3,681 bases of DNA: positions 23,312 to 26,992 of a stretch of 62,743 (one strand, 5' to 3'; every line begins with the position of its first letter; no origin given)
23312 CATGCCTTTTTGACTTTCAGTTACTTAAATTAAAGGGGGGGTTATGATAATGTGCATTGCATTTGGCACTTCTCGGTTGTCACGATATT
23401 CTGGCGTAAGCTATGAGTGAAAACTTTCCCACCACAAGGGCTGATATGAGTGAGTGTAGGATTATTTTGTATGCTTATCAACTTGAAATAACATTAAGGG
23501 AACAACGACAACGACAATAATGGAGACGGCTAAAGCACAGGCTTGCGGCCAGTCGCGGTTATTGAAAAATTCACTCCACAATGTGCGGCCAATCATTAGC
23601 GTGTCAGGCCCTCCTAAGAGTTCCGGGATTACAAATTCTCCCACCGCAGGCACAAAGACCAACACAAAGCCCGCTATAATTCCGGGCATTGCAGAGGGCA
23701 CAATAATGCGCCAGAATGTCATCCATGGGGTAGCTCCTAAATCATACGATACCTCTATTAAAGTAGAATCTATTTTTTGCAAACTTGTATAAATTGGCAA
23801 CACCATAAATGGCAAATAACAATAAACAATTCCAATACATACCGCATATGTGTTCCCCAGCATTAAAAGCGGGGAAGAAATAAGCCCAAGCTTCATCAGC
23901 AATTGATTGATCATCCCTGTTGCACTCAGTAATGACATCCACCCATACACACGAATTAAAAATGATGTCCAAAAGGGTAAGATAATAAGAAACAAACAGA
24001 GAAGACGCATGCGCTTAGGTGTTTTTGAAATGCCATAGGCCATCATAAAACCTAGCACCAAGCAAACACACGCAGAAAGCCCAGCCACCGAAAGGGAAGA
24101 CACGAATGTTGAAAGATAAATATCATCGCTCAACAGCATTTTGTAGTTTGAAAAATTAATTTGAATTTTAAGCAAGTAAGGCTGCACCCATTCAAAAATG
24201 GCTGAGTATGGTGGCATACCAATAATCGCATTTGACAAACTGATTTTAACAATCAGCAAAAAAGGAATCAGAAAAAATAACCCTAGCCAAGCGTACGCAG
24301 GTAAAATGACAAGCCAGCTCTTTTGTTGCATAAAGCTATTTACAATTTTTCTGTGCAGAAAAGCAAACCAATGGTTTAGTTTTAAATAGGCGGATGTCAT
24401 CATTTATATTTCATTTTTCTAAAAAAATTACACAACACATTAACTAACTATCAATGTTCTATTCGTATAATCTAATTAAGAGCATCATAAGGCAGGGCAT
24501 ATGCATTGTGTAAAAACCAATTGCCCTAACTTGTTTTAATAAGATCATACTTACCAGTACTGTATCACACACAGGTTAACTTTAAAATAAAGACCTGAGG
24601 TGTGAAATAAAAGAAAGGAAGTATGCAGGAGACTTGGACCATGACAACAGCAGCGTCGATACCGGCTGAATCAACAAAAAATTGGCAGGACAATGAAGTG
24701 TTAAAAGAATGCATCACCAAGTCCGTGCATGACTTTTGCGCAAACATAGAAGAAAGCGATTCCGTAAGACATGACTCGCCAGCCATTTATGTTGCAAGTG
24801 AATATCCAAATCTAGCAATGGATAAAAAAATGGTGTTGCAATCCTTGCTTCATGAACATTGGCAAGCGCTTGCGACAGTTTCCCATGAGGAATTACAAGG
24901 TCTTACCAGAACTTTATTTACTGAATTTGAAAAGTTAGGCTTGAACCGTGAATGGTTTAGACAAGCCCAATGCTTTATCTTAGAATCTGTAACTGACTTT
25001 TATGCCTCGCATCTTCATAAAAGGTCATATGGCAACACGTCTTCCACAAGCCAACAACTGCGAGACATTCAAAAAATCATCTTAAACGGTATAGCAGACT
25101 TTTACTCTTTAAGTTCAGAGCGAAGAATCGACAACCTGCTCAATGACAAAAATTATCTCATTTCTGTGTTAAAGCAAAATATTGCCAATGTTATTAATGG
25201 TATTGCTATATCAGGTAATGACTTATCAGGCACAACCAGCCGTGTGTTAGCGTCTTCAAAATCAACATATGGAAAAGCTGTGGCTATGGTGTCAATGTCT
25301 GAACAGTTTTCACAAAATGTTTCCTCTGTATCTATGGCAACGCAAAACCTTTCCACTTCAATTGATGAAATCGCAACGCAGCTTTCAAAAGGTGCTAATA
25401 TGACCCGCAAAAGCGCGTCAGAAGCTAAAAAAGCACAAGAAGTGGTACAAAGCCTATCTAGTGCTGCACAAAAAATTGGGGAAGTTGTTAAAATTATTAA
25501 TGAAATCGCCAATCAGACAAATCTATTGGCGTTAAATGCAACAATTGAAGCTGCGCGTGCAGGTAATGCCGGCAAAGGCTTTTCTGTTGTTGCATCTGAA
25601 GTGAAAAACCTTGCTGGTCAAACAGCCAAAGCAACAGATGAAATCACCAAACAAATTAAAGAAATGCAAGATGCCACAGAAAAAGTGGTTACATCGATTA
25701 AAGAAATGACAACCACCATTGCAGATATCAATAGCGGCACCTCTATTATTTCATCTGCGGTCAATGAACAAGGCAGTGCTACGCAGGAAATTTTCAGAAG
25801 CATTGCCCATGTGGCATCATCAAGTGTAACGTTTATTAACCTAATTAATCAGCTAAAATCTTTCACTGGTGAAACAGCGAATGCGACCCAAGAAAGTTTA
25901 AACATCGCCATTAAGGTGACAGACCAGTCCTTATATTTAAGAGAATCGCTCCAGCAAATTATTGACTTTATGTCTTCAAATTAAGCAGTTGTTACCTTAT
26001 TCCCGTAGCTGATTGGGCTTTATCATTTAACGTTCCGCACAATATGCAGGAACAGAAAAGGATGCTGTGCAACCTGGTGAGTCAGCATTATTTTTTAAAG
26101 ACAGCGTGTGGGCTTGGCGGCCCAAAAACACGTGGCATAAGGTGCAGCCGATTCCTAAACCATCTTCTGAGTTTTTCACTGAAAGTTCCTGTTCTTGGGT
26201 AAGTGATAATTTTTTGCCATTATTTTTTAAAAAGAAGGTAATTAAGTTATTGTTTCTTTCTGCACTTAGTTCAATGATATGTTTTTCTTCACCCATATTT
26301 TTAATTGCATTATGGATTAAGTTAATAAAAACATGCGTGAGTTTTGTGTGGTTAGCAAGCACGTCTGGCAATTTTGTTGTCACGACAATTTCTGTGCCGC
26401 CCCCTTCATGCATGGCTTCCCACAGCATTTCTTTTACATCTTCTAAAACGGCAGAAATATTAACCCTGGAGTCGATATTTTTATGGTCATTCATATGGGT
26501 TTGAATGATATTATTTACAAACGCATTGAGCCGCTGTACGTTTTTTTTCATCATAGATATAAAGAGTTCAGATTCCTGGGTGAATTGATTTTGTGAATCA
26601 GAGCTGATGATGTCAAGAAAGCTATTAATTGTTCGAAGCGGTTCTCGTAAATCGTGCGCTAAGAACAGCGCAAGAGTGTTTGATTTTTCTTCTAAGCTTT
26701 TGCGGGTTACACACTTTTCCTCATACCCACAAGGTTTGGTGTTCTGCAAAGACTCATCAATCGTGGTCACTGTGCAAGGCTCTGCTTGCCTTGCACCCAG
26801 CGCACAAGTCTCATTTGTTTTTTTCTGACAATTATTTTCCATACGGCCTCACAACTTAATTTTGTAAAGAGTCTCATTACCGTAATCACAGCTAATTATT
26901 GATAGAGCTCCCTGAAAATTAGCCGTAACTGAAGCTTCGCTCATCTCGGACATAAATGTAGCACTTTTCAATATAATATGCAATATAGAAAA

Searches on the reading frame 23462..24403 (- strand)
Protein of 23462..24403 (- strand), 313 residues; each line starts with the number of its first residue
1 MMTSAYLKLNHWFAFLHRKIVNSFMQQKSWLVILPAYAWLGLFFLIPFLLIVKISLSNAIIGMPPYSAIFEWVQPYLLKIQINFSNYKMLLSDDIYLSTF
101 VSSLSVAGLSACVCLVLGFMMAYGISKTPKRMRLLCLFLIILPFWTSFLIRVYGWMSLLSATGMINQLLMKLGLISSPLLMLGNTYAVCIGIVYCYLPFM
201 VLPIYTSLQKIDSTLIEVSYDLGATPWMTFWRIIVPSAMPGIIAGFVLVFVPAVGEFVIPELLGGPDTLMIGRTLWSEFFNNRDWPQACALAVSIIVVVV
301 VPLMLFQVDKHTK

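Call 31: search_protein_families(library=ncbifam, proteins=[window:23462-24403:-], max_evalue=0.00001)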
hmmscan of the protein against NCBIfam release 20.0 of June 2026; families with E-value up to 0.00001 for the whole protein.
window:23462-24403:- (313 aa): 22 families
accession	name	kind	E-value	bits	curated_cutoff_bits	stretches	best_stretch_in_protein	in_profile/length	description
NF007963.0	PRK10683.1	equivalog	3.1e-102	342.2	489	1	22-308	22-307/317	putrescine ABC transporter permease PotH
NF007044.0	PRK09497.1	equivalog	9.4e-68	228.7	348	1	31-306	10-269/285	spermidine/putrescine ABC transporter permease PotB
NF043074.1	MMSYN1_0196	equivalog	8.5e-35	120.4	350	1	44-305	13-258/277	spermidine/putrescine ABC transporter permease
NF011624.0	PRK15050.1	equivalog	3.4e-29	101.9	247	1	23-307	18-280/297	2-aminoethylphosphonate ABC transporter permease subunit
TIGR02141.1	modB_ABC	equivalog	1.6e-19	70.4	182.6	1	103-305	3-201/208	molybdate ABC transporter permease subunit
TIGR03226.1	PhnU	equivalog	8.7e-19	68.1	283.45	1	84-306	77-297/311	2-aminoethylphosphonate ABC transporter permease subunit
TIGR01581.1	Mo_ABC_porter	hypoth_equivalog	3.2e-18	66.1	210.3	1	80-304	3-222/225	ABC transporter permease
TIGR00969.1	3a0106s02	subfamily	7.4e-18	65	240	1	80-305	43-265/272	sulfate ABC transporter permease subunit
TIGR03262.1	PhnU2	equivalog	2.3e-17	62.9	593.25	1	82-311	38-255/546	putative 2-aminoethylphosphonate ABC transporter permease subunit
TIGR02139.1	permease_CysT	equivalog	2.6e-17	63.3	246.1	1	81-305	33-254/265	sulfate ABC transporter permease subunit CysT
NF006939.0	PRK09421.1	equivalog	1.5e-15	57.3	262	1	97-258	9-166/230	molybdate ABC transporter permease subunit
NF043073.1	MMSYN1_0195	equivalog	2.4e-14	52.5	1250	1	83-268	42-210/1021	spermidine/putrescine ABC transporter permease/substrate-binding protein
NF007047.0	PRK09500.1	equivalog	9.1e-14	51.7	326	1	83-307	43-249/257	spermidine/putrescine ABC transporter permease PotC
NF008208.0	PRK10971.1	equivalog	8.1e-13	48.5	415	1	80-308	40-263/277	sulfate/thiosulfate ABC transporter permease CysT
NF040931.1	ABC_arch_GlcT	equivalog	1.7e-11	44.3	360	1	79-310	34-274/278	glucose ABC transporter permease GlcT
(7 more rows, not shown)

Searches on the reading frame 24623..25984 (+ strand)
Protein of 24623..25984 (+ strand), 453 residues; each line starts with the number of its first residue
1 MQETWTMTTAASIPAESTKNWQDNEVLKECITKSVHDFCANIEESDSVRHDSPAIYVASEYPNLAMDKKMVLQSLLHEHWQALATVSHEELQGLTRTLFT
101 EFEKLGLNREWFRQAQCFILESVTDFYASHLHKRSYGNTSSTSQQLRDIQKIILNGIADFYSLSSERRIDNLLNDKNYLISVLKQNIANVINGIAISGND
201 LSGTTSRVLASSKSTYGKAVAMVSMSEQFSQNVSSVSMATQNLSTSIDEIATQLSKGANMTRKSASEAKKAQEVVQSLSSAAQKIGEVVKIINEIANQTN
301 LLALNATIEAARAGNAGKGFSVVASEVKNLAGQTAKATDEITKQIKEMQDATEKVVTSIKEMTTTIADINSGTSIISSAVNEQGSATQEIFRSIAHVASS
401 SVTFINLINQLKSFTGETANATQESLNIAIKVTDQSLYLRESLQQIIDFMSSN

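Call 31: search_protein_families(library=ncbifam, proteins=[window:24623-25984:+], max_evalue=0.00001)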
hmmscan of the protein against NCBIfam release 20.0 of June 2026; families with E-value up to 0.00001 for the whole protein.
window:24623-25984:+ (453 aa): 7 families
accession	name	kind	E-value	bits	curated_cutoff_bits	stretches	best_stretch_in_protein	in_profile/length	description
NF007309.0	PRK09793.1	equivalog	4e-26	92.1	903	1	189-430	275-502/533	methyl-accepting chemotaxis protein IV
NF058645.1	MCPCtpMPsAe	equivalog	2.5e-25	89.3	900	1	269-361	372-464/558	methyl-accepting chemotaxis protein CtpM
NF041847.1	transduc_aer2_vibrio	equivalog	7.4e-23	80.7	1200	1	188-424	515-737/804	aerotaxis transducer Aer2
NF050802.1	AspChtxCcaA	equivalog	4.6e-22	78.2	1300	1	222-402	505-692/700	aspartate chemotaxis receptor CcaA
NF011615.0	PRK15041.1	equivalog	2.5e-20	72.6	947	1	192-433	282-509/554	methyl-accepting chemotaxis protein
NF011622.0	PRK15048.1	equivalog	2.2e-19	70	900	1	215-423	293-497/553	methyl-accepting chemotaxis protein II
NF047851.1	MCPCitTducer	equivalog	3.3e-19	69.4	900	1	199-443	260-511/553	methyl-accepting chemotaxis citrate transducer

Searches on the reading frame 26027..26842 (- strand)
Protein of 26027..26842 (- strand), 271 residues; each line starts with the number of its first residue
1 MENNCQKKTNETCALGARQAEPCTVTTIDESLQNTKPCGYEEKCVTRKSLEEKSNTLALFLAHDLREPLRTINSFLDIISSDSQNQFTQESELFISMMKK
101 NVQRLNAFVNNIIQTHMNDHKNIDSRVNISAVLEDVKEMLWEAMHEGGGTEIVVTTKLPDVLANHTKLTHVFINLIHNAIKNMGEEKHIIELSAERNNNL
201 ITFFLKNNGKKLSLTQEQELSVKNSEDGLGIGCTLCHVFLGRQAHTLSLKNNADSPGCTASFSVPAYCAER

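Call 31: search_protein_families(library=ncbifam, proteins=[window:26027-26842:-], max_evalue=0.00001)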
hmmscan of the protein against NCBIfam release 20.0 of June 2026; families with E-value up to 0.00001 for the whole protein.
window:26027-26842:- (271 aa): 25 families
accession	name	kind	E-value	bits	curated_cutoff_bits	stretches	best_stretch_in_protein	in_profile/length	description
NF047465.1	hybrid_HK_LvrA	exception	2.4e-16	58.9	1200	1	54-213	600-759/819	hybrid histidine kinase/response regulator LvrA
TIGR02966.1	phoR_proteo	equivalog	2.9e-16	59.4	334.2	1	61-210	121-271/333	phosphate regulon sensor histidine kinase PhoR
NF033091.0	HK_VanS_ACDEFG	equivalog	4.9e-16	58.7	400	1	46-213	66-234/293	vancomycin resistance histidine kinase VanS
NF006800.0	PRK09303.1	equivalog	1.1e-15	57.5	342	1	47-244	145-356/383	histidine kinase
NF008468.0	PRK11360.1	equivalog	1.3e-14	53.6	646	1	61-214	403-554/616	two-component system sensor histidine kinase AtoS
NF047794.1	HisKinPtgB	equivalog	2e-12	46.2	1000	1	61-248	449-638/656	two-component system sensor histidine kinase PgtB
NF041880.1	EPS_EpsF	equivalog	6.5e-12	44.7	900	1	55-212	275-432/492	response regulator EpsF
NF007688.0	PRK10364.1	equivalog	1.4e-10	40.6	479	1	56-236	242-422/460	two-component system sensor histidine kinase ZraS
NF046044.1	PnpS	equivalog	5.4e-10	38.8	400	1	62-209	178-326/390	two-component system histidine kinase PnpS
NF007793.0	PRK10490.1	equivalog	1.1e-09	37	1123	1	41-263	651-879/895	two-component system sensor histidine kinase KdpD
NF045911.1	TCSHisKinNblS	equivalog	1.2e-09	37.1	1000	1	45-232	378-560/621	two-component system sensor histidine kinase NblS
NF008312.0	PRK11100.1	equivalog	1.9e-08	33.6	356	1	60-212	262-413/477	two-component system sensor histidine kinase CreC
NF033092.0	HK_WalK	equivalog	3.2e-08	32.6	725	1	60-209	378-529/594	cell wall metabolism sensor histidine kinase WalK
NF008235.0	PRK11006.1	equivalog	3.3e-08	32.8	390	1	48-213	198-362/431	phosphate regulon sensor histidine kinase PhoR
NF040750.1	tetrathio_HK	equivalog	4.3e-08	32.1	750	1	61-255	345-544/555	tetrathionate respiration histidine kinase TtrS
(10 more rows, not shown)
